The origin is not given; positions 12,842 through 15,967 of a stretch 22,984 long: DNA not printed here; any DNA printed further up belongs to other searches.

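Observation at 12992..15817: Ser/Thr kinase with an unusual architecture: zinc ribbon, kinase, TM, two Big_2 domains and a seven-bladed RCC1 propeller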

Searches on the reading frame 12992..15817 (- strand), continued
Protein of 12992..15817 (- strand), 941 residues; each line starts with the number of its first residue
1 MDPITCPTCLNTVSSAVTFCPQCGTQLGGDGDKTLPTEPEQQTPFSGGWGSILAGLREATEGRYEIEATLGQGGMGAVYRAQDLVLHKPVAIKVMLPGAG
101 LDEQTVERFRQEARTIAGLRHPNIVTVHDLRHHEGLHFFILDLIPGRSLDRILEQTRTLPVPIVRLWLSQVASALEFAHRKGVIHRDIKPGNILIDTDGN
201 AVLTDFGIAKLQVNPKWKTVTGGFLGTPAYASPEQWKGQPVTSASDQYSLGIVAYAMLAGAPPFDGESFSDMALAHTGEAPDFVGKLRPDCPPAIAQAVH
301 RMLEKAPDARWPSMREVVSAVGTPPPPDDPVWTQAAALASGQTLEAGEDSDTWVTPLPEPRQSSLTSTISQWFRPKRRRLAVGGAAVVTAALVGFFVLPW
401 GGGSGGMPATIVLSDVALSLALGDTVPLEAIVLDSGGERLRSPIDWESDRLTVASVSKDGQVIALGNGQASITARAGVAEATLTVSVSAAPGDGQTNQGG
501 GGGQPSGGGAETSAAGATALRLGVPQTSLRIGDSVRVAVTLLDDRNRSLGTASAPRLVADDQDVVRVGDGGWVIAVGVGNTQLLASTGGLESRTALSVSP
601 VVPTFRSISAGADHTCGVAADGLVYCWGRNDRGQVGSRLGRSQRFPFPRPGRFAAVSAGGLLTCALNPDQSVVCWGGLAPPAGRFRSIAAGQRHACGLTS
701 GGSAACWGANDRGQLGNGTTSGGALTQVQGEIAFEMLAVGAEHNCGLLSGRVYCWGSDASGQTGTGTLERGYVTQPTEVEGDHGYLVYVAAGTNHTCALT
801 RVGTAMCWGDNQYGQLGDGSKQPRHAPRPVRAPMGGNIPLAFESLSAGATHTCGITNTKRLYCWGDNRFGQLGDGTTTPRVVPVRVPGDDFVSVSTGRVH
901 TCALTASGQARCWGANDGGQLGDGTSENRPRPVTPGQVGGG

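Call 14: find_encoding_contigs(protein=P0001, flank=6000, max_places=5)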
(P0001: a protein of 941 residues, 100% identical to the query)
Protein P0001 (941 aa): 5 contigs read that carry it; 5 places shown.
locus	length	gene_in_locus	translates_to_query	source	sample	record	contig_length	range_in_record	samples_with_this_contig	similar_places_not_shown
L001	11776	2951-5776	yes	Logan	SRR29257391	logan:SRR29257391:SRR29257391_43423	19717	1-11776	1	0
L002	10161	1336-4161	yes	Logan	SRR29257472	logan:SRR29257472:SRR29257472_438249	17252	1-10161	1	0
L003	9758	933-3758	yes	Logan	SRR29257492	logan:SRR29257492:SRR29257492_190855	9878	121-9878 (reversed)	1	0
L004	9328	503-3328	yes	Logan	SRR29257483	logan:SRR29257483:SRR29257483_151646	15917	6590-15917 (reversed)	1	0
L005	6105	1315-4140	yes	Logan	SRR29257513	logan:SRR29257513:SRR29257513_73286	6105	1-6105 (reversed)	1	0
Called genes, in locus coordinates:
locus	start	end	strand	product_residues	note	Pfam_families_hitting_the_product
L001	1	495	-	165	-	?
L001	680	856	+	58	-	PF06348:DUF1059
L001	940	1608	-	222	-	-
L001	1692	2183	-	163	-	-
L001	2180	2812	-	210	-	PF04542:Sigma70_r2, PF08281:Sigma70_r4_2, PF04545:Sigma70_r4 (faint)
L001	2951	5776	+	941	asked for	PF00069:Pkinase, PF07714:PK_Tyr_Ser-Thr, PF25390:WD40_RLD, PF13540:RCC1_2, PF13540:RCC1_2, PF25390:WD40_RLD, PF00415:RCC1, PF13540:RCC1_2, +8 more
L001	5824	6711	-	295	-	PF13036:LpoB (weak), PF03783:CsgG, PF16539:FlgT_M (weak), PF16538:FlgT_C (weak)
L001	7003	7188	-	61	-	-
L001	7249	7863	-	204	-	PF06197:DUF998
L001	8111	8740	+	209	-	-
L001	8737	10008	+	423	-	PF01145:Band_7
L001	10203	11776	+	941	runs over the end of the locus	PF00069:Pkinase, PF07714:PK_Tyr_Ser-Thr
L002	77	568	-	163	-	-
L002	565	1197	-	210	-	PF04542:Sigma70_r2, PF08281:Sigma70_r4_2, PF04545:Sigma70_r4 (faint)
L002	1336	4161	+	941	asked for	PF00069:Pkinase, PF07714:PK_Tyr_Ser-Thr, PF25390:WD40_RLD, PF13540:RCC1_2, PF13540:RCC1_2, PF25390:WD40_RLD, PF00415:RCC1, PF13540:RCC1_2, +8 more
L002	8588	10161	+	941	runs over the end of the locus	PF00069:Pkinase, PF07714:PK_Tyr_Ser-Thr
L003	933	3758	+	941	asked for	PF00069:Pkinase, PF07714:PK_Tyr_Ser-Thr, PF25390:WD40_RLD, PF13540:RCC1_2, PF13540:RCC1_2, PF25390:WD40_RLD, PF00415:RCC1, PF13540:RCC1_2, +8 more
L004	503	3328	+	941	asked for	PF00069:Pkinase, PF07714:PK_Tyr_Ser-Thr, PF25390:WD40_RLD, PF13540:RCC1_2, PF13540:RCC1_2, PF25390:WD40_RLD, PF00415:RCC1, PF13540:RCC1_2, +8 more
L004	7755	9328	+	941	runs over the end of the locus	PF00069:Pkinase, PF07714:PK_Tyr_Ser-Thr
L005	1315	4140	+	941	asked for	PF00069:Pkinase, PF07714:PK_Tyr_Ser-Thr, PF25390:WD40_RLD, PF13540:RCC1_2, PF13540:RCC1_2, PF25390:WD40_RLD, PF00415:RCC1, PF13540:RCC1_2, +8 more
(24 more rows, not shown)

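Call 15: find_encoding_contigs(protein=P0003, flank=6000, max_places=3)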
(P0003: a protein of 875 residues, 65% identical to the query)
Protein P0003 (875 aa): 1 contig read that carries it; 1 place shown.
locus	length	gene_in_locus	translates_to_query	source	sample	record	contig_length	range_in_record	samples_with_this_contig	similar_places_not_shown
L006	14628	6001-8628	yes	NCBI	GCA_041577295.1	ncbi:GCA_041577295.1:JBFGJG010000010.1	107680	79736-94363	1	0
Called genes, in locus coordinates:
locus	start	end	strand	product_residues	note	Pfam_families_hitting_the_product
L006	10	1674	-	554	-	PF14322:SusD-like_3, PF07980:SusD_RagB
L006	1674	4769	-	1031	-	PF13620:CarboxypepD_reg, PF13715:CarbopepD_reg_2, PF07715:Plug, PF00593:TonB_dep_Rec_b-barrel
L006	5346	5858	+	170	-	-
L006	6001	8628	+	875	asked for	PF00069:Pkinase, PF07714:PK_Tyr_Ser-Thr, PF25390:WD40_RLD, PF13540:RCC1_2, PF25390:WD40_RLD, PF00415:RCC1, PF00415:RCC1, PF13540:RCC1_2, +6 more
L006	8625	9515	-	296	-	PF03783:CsgG, PF13036:LpoB, PF16539:FlgT_M (weak)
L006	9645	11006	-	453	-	PF03150:CCP_MauG, PF00034:Cytochrom_C (faint)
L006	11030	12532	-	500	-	-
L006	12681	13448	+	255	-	PF17131:TP_0789-like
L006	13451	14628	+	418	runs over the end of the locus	PF12704:MacB_PCD, PF02687:FtsX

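Call 16: find_encoding_contigs(protein=P0002, flank=6000, max_places=2)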
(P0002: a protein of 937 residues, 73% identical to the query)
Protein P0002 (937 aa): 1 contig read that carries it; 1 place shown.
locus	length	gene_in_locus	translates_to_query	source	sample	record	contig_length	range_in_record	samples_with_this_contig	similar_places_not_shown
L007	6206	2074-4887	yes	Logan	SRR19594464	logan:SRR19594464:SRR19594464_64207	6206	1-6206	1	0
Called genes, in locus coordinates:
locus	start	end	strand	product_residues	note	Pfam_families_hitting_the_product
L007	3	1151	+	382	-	?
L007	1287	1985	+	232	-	PF09335:VTT_dom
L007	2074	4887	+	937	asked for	PF00069:Pkinase, PF07714:PK_Tyr_Ser-Thr, PF25390:WD40_RLD, PF13540:RCC1_2, PF25390:WD40_RLD, PF13540:RCC1_2, PF13540:RCC1_2, PF00415:RCC1, +8 more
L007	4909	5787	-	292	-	PF13036:LpoB (weak), PF03783:CsgG, PF16539:FlgT_M (faint)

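Call 17: find_encoding_contigs(protein=P0005, flank=6000, max_places=2)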
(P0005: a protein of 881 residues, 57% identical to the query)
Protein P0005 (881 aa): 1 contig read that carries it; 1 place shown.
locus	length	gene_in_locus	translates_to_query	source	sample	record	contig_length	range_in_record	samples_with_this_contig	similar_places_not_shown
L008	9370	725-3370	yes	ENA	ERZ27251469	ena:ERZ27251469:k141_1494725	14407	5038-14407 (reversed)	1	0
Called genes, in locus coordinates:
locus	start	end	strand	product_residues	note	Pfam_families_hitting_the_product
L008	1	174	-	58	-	?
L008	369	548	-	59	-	-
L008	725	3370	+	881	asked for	PF00069:Pkinase, PF07714:PK_Tyr_Ser-Thr, PF25390:WD40_RLD, PF13540:RCC1_2, PF25390:WD40_RLD, PF00415:RCC1, PF13540:RCC1_2, PF00415:RCC1, +4 more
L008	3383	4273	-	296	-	PF13036:LpoB (weak), PF03783:CsgG, PF16539:FlgT_M (weak), PF16538:FlgT_C (weak)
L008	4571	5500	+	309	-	-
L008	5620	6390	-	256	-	-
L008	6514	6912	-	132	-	-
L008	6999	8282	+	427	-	PF02085:Cytochrom_CIII (faint), PF14537:Cytochrom_c3_2 (faint), PF22113:Mtrc-MtrF_II-IV_dom (faint), PF14522:Cytochrome_C7 (weak)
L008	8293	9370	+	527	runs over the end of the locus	-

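Call 18: find_encoding_contigs(protein=P0008, flank=6000, max_places=2)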
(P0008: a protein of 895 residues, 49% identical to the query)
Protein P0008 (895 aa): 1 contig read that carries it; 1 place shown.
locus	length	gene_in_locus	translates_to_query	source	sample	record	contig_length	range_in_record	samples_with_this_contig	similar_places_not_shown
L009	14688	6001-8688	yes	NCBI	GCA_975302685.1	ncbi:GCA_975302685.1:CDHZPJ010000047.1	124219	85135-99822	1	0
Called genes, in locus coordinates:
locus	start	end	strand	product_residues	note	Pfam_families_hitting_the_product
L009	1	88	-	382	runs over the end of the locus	PF13458:Peripla_BP_6, PF01094:ANF_receptor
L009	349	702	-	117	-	PF18902:DUF5658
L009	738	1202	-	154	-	-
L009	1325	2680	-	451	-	PF13084:DUF3943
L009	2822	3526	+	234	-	PF02163:Peptidase_M50 (weak)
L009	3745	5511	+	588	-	PF01494:FAD_binding_3, PF05834:Lycopene_cycl (faint), PF04820:Trp_halogenase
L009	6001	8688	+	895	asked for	PF00069:Pkinase, PF07714:PK_Tyr_Ser-Thr, PF25390:WD40_RLD, PF13540:RCC1_2, PF25390:WD40_RLD, PF00415:RCC1, PF13540:RCC1_2, PF00415:RCC1, +4 more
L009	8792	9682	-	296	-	PF13036:LpoB, PF03783:CsgG, PF16539:FlgT_M (weak), PF16538:FlgT_C (weak)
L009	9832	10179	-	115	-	-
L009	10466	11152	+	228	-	PF09365:DUF2461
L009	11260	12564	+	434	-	PF01979:Amidohydro_1, PF07969:Amidohydro_3 (faint)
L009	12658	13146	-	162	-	PF10604:Polyketide_cyc2 (weak), PF08327:AHSA1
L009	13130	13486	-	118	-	PF01022:HTH_5, PF12802:MarR_2 (weak), PF12840:HTH_20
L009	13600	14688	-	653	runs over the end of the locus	PF00072:Response_reg, PF23198:PDE8A_N (faint), PF00072:Response_reg, PF00512:HisKA, PF02518:HATPase_c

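Call 31: find_related_loci(query=A1, collection=genome_contigs, flank=6000)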
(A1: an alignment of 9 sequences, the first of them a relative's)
Query A1 (941 aa) in genome_contigs; peptide patterns used: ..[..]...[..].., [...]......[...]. (x = any residue, [..] = any of these).
600 stretches matched a pattern (row limit reached: there are more); 566 encode a relative of the query (tblastn E <= 1e-3); the best 80 are kept; 80 distinct loci.
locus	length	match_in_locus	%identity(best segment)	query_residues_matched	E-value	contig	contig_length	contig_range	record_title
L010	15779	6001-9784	41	5-474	2e-93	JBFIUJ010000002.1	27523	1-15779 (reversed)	MAG: Gemmatimonadales bacterium isolate Mix_sand13.2021.11.G.8 k141_2298872_length_27523_cov_10.3359, whole genome shotg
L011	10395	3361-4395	48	6-341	2e-89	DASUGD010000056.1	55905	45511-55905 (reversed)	MAG TPA_asm: Gemmatimonadaceae bacterium isolate SMAG_U1396 k141_1965934, whole genome shotgun sequence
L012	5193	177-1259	45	6-375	6e-88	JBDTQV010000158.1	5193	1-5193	MAG: Gemmatimonadota bacterium isolate cluster3_bin.230 NODE_90016_length_5193_cov_8.749124, whole genome shotgun sequen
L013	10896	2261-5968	38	3-936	2e-85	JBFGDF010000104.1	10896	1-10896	MAG: Gemmatimonadales bacterium isolate Mix_sand02.2020.12.D.33 k141_922583_length_10896_cov_16.3346, whole genome shotg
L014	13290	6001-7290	41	3-487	9e-85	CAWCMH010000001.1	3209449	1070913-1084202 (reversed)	MAG: uncultured Gemmatimonadales bacterium isolate MFD05502.bin.1.47 genome assembly, contig: contig_38040, whole genome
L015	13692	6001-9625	41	3-491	3e-82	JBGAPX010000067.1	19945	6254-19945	MAG: Gemmatimonadales bacterium isolate MAG_MBR_H10.8 MBRH10-8_opera_contig_9065, whole genome shotgun sequence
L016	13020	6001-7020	45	3-339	1e-80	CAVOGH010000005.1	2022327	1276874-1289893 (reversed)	MAG: uncultured Gemmatimonadales bacterium isolate MFD09964.bin.1.312 genome assembly, contig: contig_5608, whole genome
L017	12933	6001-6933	45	2-314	7e-78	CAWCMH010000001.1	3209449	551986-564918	MAG: uncultured Gemmatimonadales bacterium isolate MFD05502.bin.1.47 genome assembly, contig: contig_38040, whole genome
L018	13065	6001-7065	42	6-363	2e-76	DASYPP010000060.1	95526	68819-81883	MAG TPA_asm: Gemmatimonadales bacterium isolate SMAG_U4459 k141_1092721, whole genome shotgun sequence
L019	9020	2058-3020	40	3-330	1e-67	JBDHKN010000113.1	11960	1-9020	MAG: Gemmatimonadota bacterium isolate BHB10-38_Bin_27 BHB10-38_Bin_27_scaffold_26050, whole genome shotgun sequence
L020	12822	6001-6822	45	60-330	6e-61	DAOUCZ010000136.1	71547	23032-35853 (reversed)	MAG TPA_asm: Anaerolineae bacterium isolate H89_878 137651, whole genome shotgun sequence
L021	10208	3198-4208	36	2-342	3e-59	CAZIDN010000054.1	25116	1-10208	MAG TPA_asm: uncultured Eubacteriales bacterium isolate binchicken_co376_288 genome assembly, contig: NODE_1729_length_2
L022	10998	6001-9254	44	52-337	6e-58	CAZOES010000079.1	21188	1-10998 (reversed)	MAG TPA_asm: uncultured Gemmatimonadaceae bacterium isolate SRP237561_co1_305 genome assembly, contig: NODE_4030_length_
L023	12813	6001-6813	43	51-321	2e-56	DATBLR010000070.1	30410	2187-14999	MAG TPA_asm: Gemmatimonadales bacterium isolate SMAG_U3977 k141_1474099, whole genome shotgun sequence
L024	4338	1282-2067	43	56-317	2e-55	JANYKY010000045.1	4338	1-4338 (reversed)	MAG: Gemmatimonadaceae bacterium isolate GL140_5_metabinner_68_sub GL140_5_k141_433500, whole genome shotgun sequence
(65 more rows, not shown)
